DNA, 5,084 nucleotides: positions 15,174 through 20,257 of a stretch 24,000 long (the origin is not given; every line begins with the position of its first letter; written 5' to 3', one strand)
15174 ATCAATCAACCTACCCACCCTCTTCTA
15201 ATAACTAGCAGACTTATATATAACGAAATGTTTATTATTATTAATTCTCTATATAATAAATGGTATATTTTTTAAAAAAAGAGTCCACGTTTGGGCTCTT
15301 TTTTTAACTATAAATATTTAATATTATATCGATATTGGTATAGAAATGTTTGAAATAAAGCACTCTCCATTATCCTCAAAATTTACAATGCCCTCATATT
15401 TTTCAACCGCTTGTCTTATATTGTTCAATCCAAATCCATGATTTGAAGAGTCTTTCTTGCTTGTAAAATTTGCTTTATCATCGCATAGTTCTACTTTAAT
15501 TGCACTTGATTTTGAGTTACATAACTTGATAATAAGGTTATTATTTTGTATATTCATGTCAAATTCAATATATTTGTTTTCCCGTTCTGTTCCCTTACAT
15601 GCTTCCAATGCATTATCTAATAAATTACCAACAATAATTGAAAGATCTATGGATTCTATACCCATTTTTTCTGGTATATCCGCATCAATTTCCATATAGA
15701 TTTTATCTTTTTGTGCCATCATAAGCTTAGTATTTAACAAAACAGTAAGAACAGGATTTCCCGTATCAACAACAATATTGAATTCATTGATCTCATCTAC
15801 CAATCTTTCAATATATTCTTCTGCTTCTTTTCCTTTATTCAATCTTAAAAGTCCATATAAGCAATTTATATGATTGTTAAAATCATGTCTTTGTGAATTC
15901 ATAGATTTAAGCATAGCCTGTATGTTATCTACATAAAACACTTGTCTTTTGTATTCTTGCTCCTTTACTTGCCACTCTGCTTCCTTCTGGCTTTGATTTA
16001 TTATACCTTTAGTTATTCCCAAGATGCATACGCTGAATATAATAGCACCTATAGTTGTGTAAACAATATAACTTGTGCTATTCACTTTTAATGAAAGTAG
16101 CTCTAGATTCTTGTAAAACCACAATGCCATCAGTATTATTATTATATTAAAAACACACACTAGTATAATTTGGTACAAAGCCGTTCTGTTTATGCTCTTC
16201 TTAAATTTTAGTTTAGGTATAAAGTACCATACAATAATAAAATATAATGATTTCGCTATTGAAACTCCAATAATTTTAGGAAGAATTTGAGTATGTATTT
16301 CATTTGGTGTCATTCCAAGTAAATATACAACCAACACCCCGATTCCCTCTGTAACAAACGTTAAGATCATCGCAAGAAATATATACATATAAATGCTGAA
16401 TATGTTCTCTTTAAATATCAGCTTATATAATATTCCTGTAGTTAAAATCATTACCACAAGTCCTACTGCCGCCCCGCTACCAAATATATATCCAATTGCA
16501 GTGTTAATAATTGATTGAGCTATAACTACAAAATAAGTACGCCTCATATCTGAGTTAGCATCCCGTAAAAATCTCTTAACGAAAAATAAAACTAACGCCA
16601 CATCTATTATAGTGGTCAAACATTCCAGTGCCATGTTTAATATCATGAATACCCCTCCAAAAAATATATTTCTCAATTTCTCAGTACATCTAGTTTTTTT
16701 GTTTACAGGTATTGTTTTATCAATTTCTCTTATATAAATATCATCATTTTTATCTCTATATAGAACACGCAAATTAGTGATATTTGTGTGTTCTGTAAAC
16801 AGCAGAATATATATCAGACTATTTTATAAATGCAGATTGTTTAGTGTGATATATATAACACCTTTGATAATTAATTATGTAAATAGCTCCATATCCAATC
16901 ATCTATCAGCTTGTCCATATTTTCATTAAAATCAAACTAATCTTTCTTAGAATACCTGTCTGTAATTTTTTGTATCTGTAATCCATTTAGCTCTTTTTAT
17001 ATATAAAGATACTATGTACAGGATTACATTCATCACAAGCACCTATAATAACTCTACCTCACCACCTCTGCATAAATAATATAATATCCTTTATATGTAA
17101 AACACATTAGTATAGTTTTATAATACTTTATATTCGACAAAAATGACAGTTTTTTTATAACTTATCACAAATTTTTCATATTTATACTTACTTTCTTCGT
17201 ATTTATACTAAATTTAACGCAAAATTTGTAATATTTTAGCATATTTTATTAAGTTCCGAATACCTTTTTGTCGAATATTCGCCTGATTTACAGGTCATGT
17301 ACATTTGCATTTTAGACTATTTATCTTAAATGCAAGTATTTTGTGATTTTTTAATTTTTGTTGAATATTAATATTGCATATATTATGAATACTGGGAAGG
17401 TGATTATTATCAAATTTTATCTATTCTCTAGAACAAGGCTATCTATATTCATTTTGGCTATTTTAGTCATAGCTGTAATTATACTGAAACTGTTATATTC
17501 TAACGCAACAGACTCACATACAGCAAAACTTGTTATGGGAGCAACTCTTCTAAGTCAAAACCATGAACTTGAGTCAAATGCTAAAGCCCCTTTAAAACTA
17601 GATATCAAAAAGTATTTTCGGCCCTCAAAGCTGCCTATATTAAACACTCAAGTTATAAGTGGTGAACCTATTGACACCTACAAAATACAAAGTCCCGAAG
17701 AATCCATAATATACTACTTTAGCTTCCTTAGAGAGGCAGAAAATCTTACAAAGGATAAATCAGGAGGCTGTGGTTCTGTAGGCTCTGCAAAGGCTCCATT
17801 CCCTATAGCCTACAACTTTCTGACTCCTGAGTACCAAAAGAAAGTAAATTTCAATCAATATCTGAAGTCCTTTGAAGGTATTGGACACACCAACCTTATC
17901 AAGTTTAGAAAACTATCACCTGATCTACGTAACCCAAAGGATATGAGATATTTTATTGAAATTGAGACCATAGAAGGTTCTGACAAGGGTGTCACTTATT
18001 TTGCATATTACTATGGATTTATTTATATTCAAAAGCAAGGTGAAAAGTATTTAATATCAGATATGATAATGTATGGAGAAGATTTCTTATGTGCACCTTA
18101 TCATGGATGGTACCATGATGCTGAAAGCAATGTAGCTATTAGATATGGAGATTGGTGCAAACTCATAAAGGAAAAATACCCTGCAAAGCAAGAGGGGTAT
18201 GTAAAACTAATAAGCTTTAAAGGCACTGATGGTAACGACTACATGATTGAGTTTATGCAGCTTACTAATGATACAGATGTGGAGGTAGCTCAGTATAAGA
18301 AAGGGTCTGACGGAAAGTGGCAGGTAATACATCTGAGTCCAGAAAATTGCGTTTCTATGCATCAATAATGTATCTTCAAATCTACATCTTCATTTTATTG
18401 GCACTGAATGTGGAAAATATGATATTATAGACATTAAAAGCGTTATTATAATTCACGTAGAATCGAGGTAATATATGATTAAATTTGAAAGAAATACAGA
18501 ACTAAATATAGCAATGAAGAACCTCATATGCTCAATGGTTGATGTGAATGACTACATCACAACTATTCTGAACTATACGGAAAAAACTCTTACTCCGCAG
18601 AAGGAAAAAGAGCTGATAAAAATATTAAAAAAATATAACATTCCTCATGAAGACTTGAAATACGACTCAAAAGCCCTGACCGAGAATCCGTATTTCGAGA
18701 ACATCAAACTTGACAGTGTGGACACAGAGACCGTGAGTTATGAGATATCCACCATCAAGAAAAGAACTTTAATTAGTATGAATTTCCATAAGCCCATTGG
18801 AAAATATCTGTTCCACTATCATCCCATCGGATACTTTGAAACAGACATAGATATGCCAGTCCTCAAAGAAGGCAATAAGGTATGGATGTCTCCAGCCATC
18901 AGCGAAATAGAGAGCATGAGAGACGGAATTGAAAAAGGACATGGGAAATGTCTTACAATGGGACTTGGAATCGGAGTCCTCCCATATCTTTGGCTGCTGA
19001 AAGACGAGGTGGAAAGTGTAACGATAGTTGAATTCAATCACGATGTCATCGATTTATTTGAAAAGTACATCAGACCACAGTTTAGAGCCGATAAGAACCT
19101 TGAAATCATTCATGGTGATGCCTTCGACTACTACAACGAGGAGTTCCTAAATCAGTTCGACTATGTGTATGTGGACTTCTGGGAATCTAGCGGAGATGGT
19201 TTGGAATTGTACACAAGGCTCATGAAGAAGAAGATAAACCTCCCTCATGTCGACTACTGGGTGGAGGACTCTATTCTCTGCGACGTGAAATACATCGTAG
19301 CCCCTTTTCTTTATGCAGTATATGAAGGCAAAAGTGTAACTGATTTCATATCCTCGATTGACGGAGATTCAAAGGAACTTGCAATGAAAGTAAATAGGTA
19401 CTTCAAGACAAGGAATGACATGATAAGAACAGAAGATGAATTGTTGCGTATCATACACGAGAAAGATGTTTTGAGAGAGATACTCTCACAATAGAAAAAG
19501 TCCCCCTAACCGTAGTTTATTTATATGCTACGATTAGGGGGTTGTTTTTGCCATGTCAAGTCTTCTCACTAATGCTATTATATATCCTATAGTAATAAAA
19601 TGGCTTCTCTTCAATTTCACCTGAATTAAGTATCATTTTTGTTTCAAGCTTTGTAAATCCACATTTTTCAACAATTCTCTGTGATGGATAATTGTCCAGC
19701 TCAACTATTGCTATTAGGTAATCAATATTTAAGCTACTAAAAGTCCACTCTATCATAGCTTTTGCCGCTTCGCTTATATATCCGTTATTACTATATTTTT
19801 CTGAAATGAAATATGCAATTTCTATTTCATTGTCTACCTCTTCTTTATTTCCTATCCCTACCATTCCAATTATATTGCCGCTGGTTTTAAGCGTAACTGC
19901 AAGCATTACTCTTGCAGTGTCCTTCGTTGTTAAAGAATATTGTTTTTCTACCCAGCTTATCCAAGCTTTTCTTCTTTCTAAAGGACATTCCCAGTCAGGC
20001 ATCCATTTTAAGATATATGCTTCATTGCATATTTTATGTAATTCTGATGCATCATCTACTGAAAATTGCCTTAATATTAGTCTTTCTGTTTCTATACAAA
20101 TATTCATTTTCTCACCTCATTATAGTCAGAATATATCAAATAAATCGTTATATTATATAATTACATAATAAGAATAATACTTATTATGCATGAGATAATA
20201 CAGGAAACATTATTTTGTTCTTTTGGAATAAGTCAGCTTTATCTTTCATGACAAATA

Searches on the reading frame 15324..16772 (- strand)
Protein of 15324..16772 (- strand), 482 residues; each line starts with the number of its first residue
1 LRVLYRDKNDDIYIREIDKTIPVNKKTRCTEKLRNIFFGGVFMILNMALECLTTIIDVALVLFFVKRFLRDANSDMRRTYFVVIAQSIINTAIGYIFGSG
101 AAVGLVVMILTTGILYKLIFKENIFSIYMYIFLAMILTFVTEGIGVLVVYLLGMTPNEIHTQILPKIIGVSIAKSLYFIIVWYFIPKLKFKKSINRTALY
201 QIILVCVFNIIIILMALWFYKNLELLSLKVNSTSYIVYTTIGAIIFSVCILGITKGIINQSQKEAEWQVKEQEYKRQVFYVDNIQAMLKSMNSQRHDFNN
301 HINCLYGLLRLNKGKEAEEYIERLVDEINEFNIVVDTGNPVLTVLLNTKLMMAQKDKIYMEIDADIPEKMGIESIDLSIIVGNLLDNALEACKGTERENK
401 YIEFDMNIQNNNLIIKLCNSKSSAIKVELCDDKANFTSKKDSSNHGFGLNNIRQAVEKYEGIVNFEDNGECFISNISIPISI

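Call 5: search_protein_families(library=pfam, proteins=[window:15324-16772:-], max_evalue=1)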
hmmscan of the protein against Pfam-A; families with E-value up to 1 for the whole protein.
window:15324-16772:- (482 aa): 4 families
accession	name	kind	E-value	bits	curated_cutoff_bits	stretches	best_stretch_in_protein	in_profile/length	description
PF14501.12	HATPase_c_5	-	5.5e-23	81.3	22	1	372-479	1-102/102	GHKL domain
PF14689.11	SPOB_a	-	7.7e-13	48.3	28.1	1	280-330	5-55/62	Sensor_kinase_SpoOB-type, alpha-helical domain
PF02518.31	HATPase_c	-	9.5e-05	23.2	26.4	1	375-472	4-103/111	Histidine kinase-, DNA gyrase B-, and HSP90-like ATPase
PF14394.12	DUF4423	-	0.045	14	30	0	331-402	46-120/165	Domain of unknown function (DUF4423)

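Call 6: search_protein_families(library=ncbifam, proteins=[window:15324-16772:-], max_evalue=1)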
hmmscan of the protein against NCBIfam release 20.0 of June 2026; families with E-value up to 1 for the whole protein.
window:15324-16772:- (482 aa): 10 families
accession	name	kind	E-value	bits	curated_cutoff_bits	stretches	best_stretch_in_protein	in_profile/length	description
NF008298.1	PRK11086.1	subfamily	3.2e-19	68.8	520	1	280-480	322-525/529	DcuS/MalK family sensor histidine kinase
NF046015.1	HisKinAgrCStaph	equivalog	7.7e-17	61.6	500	1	59-460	6-397/414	quorum-sensing sensor histidine kinase AgrC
NF038334.1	malate_HK_MalK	exception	7.2e-12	44.7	800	1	287-467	329-513/533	malate sensor histidine kinase MalK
NF011627.0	PRK15053.1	equivalog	2.1e-11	43.1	656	1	283-471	334-529/552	sensor histidine kinase DpiB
NF049962.1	HisKinFlgSCampy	equivalog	1.2e-06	27.8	600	1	375-475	238-335/338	fla regulon two-component system sensor histidine kinase FlgS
TIGR02938.1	nifL_nitrog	equivalog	0.0051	15.4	242.45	1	351-468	363-481/494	nitrogen fixation negative regulator NifL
NF052443.1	SensHisKinMctS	equivalog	0.0056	15.1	700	1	412-481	379-449/457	two-component system sensor histidine kinase MctS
NF006765.0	PRK09287.1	equivalog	0.016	14.1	413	1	254-344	28-108/476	NADP-dependent phosphogluconate dehydrogenase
NF008312.0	PRK11100.1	equivalog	0.017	14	356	1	341-469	334-462/477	two-component system sensor histidine kinase CreC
NF053721.1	PA3694_fam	subfamily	0.066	13.8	60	1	233-272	3-41/94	PA3694 family proteiin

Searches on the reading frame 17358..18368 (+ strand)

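Call 5: search_protein_families(library=pfam, proteins=[window:17358-18368:+], max_evalue=1)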
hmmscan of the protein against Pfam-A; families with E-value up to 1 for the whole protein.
window:17358-18368:+ (336 aa): 2 families
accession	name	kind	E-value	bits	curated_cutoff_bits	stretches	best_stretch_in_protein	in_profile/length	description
PF05814.16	Ac76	-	0.055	13.9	22.5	1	16-60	11-57/83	Orf76 (Ac76)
PF20842.4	Rax2_2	-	0.1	13.1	27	1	66-122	37-92/146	Rax2 second domain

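Call 6: search_protein_families(library=ncbifam, proteins=[window:17358-18368:+], max_evalue=1)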
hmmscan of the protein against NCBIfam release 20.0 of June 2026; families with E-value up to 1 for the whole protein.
window:17358-18368:+ (336 aa): 1 family
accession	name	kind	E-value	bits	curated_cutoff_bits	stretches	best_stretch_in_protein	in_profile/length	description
TIGR00773.1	NhaA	equivalog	0.043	12.8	254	1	4-66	150-210/374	Na+/H+ antiporter NhaA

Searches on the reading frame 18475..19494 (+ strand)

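Call 5: search_protein_families(library=pfam, proteins=[window:18475-19494:+], max_evalue=1)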
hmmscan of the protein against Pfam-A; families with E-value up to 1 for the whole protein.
window:18475-19494:+ (339 aa): 2 families
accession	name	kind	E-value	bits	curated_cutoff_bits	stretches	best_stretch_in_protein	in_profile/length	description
PF01564.23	Spermine_synth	-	3.8e-05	23.8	22.9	1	177-248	39-112/186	Spermine/spermidine synthase domain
PF10553.14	MSV199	-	0.0096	16.6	22.4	1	24-75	33-82/132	MSV199 domain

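Call 6: search_protein_families(library=ncbifam, proteins=[window:18475-19494:+], max_evalue=1)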
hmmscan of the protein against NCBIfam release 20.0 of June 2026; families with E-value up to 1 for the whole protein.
window:18475-19494:+ (339 aa): 5 families
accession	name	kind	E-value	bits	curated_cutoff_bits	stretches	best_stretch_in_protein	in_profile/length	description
NF002010.0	PRK00811.1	equivalog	5.6e-07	29.1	260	1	176-248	99-173/287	polyamine aminopropyltransferase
TIGR00417.1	speE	equivalog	0.00037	19.8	249.55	1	177-249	94-167/271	spermidine synthase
NF002956.0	PRK03612.1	equivalog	0.00082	17.9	472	1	175-239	319-387/522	polyamine aminopropyltransferase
NF003380.0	PRK04457.1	equivalog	0.0013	17.8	304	1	159-239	73-151/265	polyamine aminopropyltransferase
TIGR00755.1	ksgA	equivalog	0.079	12.3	171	1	159-227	33-95/256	16S rRNA (adenine(1518)-N(6)/adenine(1519)-N(6))-dimethyltransferase RsmA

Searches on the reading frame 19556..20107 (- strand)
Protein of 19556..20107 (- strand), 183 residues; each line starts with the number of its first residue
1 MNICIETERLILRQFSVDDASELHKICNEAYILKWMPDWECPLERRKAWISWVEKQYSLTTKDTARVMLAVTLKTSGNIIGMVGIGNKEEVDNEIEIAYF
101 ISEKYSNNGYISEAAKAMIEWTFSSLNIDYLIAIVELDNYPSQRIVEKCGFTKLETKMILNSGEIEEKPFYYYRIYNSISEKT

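Call 20: search_protein_families(library=pfam, proteins=[window:19556-20107:-], max_evalue=0.001)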
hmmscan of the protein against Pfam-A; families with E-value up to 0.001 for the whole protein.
window:19556-20107:- (183 aa): 3 families
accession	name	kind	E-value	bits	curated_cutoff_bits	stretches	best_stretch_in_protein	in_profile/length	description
PF13302.13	Acetyltransf_3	-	3e-29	102.9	25.4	1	9-152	1-138/138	Acetyltransferase (GNAT) domain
PF00583.31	Acetyltransf_1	-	4e-10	40.4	20.7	1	52-151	27-116/116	Acetyltransferase (GNAT) family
PF13420.13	Acetyltransf_4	-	9.1e-07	29.5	24.3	1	18-155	7-138/155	Acetyltransferase (GNAT) domain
